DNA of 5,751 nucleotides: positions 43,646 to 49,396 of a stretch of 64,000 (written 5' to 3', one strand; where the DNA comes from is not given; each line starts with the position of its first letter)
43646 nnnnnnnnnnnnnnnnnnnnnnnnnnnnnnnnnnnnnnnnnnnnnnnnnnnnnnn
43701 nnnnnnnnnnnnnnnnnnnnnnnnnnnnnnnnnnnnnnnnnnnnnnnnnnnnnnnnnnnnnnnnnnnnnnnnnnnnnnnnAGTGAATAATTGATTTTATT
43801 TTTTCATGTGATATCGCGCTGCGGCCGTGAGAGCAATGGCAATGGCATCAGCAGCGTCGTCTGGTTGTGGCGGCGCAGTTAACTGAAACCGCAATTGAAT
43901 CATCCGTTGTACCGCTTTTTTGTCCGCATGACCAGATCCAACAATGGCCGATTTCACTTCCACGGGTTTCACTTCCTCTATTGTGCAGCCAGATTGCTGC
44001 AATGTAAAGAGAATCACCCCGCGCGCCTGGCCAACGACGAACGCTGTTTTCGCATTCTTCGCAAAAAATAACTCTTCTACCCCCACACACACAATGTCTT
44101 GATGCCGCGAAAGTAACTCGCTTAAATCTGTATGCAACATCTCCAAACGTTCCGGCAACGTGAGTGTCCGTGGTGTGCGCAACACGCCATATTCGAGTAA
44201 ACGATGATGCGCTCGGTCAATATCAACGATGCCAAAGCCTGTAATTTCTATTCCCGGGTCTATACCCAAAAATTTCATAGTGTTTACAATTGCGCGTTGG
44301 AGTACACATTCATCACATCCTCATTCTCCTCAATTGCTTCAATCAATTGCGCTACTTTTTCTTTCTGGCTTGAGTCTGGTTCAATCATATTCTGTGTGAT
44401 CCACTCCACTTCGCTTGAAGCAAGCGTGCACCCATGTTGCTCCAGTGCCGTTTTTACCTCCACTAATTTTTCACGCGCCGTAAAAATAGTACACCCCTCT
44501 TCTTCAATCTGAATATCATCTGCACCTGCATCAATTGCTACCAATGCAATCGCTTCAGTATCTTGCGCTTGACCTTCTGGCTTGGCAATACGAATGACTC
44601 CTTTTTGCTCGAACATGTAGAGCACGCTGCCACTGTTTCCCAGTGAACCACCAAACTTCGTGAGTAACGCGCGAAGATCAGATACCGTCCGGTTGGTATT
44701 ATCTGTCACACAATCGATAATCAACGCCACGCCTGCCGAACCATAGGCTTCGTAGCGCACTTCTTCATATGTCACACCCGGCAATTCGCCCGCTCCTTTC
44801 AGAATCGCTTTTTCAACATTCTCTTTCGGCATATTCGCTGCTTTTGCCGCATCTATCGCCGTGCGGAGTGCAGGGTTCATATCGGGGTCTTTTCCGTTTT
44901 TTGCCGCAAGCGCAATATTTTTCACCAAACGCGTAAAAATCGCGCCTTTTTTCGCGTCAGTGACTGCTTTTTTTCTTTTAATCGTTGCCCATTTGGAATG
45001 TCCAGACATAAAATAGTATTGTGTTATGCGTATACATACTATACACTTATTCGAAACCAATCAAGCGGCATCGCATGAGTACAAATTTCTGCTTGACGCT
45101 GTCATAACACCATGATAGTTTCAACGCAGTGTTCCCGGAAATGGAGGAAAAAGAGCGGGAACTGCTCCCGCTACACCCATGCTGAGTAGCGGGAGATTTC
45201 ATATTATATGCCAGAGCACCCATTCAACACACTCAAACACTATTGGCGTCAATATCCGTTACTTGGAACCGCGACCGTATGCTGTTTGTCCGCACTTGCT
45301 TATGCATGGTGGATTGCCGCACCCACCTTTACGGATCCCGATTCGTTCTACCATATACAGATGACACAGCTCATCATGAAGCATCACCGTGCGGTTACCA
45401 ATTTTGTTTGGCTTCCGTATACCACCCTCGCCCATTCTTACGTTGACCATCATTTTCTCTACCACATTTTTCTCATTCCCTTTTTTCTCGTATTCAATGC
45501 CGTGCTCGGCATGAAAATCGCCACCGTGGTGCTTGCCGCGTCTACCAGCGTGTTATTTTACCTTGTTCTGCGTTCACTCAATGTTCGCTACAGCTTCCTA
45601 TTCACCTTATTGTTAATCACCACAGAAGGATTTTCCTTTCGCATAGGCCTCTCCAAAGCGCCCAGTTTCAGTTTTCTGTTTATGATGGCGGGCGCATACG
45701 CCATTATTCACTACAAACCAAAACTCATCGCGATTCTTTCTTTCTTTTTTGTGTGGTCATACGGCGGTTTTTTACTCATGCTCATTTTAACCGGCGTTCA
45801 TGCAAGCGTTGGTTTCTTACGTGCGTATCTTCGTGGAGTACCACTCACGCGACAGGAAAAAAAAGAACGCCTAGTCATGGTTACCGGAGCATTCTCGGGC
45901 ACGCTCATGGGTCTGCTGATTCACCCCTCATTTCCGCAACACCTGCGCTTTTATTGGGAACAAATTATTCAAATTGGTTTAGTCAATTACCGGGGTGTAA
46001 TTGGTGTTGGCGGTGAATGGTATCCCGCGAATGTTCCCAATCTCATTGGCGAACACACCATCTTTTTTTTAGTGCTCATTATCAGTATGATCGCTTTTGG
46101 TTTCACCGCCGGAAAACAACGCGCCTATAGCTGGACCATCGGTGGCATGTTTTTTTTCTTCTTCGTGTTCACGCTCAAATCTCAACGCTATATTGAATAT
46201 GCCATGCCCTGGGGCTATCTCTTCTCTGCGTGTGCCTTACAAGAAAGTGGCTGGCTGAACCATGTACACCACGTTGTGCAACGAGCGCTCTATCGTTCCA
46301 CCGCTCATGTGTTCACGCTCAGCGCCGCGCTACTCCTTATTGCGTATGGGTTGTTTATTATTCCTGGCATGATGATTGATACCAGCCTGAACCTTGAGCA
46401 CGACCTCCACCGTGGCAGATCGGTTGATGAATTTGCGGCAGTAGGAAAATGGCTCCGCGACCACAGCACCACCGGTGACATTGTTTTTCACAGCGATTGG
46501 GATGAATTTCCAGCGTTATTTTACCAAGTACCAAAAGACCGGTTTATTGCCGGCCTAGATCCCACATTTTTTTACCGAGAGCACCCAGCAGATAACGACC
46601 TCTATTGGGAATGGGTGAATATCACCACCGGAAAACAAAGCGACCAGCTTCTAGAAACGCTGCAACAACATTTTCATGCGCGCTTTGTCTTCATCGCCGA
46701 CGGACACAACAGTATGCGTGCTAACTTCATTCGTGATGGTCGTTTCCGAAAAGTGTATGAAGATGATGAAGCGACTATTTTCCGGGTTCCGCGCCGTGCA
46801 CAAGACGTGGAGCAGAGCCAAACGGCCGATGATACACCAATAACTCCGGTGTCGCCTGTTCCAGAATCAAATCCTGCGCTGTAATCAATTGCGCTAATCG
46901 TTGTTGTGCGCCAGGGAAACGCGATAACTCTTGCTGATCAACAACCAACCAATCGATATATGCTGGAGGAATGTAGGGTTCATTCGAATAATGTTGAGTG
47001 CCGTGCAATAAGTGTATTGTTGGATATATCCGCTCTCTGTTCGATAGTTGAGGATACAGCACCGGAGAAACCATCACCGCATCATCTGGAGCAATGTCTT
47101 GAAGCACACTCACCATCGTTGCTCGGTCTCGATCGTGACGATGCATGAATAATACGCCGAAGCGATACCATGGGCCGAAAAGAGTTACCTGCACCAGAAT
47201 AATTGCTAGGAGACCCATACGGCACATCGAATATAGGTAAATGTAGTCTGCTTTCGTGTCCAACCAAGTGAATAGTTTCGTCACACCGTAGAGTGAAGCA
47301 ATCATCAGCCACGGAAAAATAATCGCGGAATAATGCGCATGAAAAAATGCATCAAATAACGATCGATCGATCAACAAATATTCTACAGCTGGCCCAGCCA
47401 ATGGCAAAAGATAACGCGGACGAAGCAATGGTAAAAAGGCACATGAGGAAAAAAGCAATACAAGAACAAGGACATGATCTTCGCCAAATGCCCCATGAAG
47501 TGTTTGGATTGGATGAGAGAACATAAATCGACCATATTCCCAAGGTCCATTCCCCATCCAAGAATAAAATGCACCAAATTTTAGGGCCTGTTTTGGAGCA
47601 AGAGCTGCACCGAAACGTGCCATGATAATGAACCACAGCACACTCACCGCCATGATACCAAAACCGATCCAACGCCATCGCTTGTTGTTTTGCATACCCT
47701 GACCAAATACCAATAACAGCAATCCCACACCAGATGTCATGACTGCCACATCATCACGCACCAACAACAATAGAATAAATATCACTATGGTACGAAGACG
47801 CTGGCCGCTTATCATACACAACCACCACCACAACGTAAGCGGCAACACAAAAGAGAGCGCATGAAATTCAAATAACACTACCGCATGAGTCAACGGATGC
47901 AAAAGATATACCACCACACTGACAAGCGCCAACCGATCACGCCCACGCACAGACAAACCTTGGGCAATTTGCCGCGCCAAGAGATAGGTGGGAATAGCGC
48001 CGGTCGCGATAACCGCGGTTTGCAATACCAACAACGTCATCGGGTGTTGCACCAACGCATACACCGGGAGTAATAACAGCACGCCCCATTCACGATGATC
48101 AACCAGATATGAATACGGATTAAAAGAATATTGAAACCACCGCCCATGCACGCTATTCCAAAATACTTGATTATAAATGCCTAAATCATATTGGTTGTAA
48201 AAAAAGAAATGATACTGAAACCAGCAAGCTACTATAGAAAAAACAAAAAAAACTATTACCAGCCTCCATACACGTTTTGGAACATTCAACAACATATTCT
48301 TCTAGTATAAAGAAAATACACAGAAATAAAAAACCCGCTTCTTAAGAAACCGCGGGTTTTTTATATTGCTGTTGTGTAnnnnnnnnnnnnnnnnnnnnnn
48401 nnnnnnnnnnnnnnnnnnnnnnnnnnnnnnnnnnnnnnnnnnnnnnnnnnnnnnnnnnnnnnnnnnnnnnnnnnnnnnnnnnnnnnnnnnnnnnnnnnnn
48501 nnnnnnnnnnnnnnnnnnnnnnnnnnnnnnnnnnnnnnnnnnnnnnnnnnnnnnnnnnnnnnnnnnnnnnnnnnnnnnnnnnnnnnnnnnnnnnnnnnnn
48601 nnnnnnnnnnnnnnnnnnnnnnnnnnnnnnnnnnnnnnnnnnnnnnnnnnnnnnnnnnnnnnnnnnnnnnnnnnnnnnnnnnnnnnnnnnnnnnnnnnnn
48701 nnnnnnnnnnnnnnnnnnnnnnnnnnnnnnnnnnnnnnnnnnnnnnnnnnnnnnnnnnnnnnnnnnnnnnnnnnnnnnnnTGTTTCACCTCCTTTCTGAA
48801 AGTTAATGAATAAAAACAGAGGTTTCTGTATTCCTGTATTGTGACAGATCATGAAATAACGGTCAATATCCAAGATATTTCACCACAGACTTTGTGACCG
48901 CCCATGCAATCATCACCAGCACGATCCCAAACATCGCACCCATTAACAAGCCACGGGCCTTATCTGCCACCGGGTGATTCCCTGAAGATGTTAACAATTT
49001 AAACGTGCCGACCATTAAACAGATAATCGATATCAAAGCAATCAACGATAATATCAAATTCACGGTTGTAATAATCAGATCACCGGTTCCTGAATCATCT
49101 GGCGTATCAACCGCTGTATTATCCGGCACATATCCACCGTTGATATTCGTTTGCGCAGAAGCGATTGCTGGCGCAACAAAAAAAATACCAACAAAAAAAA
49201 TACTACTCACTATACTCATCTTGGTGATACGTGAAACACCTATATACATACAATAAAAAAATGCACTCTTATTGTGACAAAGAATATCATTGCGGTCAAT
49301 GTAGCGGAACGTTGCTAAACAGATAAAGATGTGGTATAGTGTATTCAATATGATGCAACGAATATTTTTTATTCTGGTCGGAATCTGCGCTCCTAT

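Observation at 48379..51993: Seven divergent TrbC/VirB2-like (T4SS-type) pilin paralogs in one 3.6-kb array on both strands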

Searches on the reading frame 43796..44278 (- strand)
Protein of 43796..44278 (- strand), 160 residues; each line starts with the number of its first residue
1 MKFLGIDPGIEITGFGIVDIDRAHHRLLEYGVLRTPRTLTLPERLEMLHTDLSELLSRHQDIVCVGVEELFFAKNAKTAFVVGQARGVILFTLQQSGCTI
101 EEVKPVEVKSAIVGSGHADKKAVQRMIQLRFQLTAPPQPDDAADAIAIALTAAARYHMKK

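Call 8: search_protein_families(library=pfam, max_evalue=0.001, proteins=[window:43796-44278:-])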
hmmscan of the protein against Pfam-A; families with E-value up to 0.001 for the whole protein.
window:43796-44278:- (160 aa): 1 family
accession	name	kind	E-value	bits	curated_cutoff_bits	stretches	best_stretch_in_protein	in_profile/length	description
PF02075.23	RuvC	-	1.1e-39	136.1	22.2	1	4-151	2-147/148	Crossover junction endodeoxyribonuclease RuvC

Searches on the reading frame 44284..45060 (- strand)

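Call 8: search_protein_families(library=pfam, max_evalue=0.001, proteins=[window:44284-45060:-])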
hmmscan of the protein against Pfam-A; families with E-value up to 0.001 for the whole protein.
window:44284-45060:- (258 aa): 2 families
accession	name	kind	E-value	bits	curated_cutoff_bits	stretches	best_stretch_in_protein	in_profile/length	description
PF01709.26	Transcrip_reg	-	8.6e-53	178.8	27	1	98-256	1-160/160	TACO1/YebC second and third domain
PF20772.2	TACO1_YebC_N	-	8.9e-29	100.2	36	1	22-92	1-73/73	TACO1/YebC protein N-terminal domain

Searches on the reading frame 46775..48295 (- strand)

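Call 8: search_protein_families(library=pfam, max_evalue=0.001, proteins=[window:46775-48295:-])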
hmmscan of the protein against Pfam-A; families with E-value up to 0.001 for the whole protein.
window:46775-48295:- (506 aa): 1 family
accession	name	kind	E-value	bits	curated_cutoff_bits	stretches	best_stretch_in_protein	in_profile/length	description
PF09852.15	DUF2079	-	1.8e-52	179.4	28.2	1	31-469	5-440/459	Predicted membrane protein (DUF2079)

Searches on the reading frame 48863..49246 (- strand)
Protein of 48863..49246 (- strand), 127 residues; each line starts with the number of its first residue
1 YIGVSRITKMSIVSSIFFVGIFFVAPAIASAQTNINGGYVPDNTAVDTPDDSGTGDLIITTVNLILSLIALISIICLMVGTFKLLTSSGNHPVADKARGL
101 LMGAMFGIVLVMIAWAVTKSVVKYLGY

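Call 3: search_protein_families(library=pfam, max_evalue=1, proteins=[window:48866-49219:-])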
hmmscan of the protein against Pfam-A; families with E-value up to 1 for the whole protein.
seq(118 aa): 3 families
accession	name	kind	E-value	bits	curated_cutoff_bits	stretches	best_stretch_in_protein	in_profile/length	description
PF18895.5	T4SS_pilin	-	0.00013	22.4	26.6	1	51-110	11-69/71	Type IV secretion system pilin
PF13273.12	DUF4064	-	0.02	15.5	32.1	1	2-76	16-82/102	Protein of unknown function (DUF4064)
PF06638.16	Strabismus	-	0.23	10.5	25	1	49-108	89-148/503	Strabismus protein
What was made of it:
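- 48863..49249 (-): P2, the most divergent short pilin (128 aa; 118 aa if it starts at 49219). PF18895 scores 22.4 bits, below the cut-off (call 3).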

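Call 53: search_protein_families(library=ncbifam, max_evalue=0.01, proteins=[window:48863-49219:-])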
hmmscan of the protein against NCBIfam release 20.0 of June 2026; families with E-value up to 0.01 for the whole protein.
window:48863-49219:- (118 aa): 1 family
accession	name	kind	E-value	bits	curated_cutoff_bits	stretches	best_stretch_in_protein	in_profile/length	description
NF045849.1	ICE_MMCAP2_0565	equivalog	5e-05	22.9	40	1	48-115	12-79/80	Mbov_0395 family pilin-like conjugal transfer protein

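Call 84: search_protein_families(library=phrogs, max_evalue=0.01, proteins=[window:48863-49246:-])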
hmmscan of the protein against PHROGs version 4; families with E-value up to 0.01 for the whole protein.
window:48863-49246:- (127 aa): 1 family
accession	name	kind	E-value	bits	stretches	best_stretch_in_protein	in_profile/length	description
phrog_37717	-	unknown function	0.0047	18.4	0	77-119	11-53/66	-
